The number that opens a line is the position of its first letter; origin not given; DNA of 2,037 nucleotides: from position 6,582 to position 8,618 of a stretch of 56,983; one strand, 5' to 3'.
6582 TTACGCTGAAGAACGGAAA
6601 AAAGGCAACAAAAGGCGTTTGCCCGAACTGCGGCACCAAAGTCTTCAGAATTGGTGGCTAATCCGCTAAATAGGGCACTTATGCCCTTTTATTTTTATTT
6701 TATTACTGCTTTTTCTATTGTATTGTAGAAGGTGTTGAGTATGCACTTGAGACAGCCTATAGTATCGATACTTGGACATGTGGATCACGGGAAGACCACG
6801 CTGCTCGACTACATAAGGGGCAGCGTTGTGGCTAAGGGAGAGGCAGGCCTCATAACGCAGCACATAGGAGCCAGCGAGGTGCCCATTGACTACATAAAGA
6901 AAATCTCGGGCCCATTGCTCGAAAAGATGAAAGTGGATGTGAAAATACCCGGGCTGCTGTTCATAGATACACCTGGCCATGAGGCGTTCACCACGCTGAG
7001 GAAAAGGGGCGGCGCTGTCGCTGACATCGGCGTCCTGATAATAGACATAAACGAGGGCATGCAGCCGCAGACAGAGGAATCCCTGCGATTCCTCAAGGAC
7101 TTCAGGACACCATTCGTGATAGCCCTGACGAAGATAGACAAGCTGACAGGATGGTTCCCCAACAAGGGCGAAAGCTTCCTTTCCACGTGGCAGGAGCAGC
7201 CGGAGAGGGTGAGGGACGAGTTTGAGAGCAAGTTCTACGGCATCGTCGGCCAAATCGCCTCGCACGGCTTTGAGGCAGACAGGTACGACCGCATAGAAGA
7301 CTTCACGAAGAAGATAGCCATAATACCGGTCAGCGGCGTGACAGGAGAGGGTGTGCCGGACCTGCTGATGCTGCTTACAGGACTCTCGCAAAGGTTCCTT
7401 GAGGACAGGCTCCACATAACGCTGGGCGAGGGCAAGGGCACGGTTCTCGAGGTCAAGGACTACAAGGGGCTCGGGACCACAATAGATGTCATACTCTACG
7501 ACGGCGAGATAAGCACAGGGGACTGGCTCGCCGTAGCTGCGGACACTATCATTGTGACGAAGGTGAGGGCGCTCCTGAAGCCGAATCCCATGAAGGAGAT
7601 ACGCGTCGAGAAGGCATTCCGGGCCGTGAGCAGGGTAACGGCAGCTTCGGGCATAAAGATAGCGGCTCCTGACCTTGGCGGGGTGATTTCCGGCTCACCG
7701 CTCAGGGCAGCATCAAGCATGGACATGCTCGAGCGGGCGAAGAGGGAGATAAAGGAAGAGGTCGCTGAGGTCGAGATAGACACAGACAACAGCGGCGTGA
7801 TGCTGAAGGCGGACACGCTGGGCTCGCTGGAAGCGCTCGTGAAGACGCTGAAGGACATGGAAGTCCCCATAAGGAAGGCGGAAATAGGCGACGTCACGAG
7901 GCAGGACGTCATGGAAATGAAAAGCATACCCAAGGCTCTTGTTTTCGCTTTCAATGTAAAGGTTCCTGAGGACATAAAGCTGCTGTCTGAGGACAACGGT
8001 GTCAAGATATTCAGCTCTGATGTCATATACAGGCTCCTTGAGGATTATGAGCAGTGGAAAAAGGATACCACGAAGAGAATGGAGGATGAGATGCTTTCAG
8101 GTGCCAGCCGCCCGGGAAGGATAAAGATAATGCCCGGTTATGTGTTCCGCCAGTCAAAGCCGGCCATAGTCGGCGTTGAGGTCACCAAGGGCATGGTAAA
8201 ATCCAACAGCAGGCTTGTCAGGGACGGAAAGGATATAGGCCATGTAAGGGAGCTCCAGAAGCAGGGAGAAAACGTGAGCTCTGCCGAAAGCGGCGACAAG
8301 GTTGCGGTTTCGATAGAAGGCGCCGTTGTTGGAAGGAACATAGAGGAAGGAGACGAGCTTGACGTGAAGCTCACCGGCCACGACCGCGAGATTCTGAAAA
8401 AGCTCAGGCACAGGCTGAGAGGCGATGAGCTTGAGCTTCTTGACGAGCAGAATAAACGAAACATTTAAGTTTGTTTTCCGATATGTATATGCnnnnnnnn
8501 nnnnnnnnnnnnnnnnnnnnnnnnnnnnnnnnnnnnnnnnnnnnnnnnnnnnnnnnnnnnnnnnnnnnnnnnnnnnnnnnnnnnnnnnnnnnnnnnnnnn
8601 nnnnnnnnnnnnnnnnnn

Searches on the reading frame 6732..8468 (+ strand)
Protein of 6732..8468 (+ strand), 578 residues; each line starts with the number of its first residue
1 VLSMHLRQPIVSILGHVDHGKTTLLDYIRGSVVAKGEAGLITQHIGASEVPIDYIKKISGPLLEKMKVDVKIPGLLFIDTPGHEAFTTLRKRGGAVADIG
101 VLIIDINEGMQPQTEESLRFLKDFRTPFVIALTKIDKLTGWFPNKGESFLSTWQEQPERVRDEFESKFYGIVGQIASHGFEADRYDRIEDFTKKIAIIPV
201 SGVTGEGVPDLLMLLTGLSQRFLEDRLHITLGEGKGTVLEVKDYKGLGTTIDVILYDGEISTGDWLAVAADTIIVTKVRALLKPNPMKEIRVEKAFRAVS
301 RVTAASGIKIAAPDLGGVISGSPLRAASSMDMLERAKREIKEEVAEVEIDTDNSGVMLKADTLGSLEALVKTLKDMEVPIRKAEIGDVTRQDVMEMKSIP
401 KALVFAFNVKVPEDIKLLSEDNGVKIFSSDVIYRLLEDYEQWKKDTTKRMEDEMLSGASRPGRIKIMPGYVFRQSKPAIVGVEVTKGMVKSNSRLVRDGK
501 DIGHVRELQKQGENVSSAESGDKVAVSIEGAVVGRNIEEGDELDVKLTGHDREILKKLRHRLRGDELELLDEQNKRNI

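Call 84: search_protein_families(library=pfam, proteins=[window:6732-8468:+], max_evalue=0.01)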
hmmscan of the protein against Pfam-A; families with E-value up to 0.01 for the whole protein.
window:6732-8468:+ (578 aa): 6 families
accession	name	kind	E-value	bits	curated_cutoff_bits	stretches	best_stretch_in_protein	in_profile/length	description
PF00009.33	GTP_EFTU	-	3.9e-32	111.8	26.5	1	10-216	5-183/188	Elongation factor Tu GTP binding domain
PF14578.12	GTP_EFTU_D4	-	1e-29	102.7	23.8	1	460-543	1-85/86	Elongation factor Tu domain 4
PF11987.13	IF-2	-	6.6e-23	81.3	27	1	335-440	7-117/117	Translation-initiation factor 2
PF01926.29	MMR_HSR1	-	1.6e-05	25.4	21.9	1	11-134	2-113/113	50S ribosome-binding GTPase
PF03144.31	GTP_EFTU_D2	-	0.0023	18.7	30.3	0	248-323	1-71/73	Elongation factor Tu domain 2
PF04014.23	MazE_antitoxin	-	0.0034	17.8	24.7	0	398-426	11-40/48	Antidote-toxin recognition MazE, bacterial antitoxin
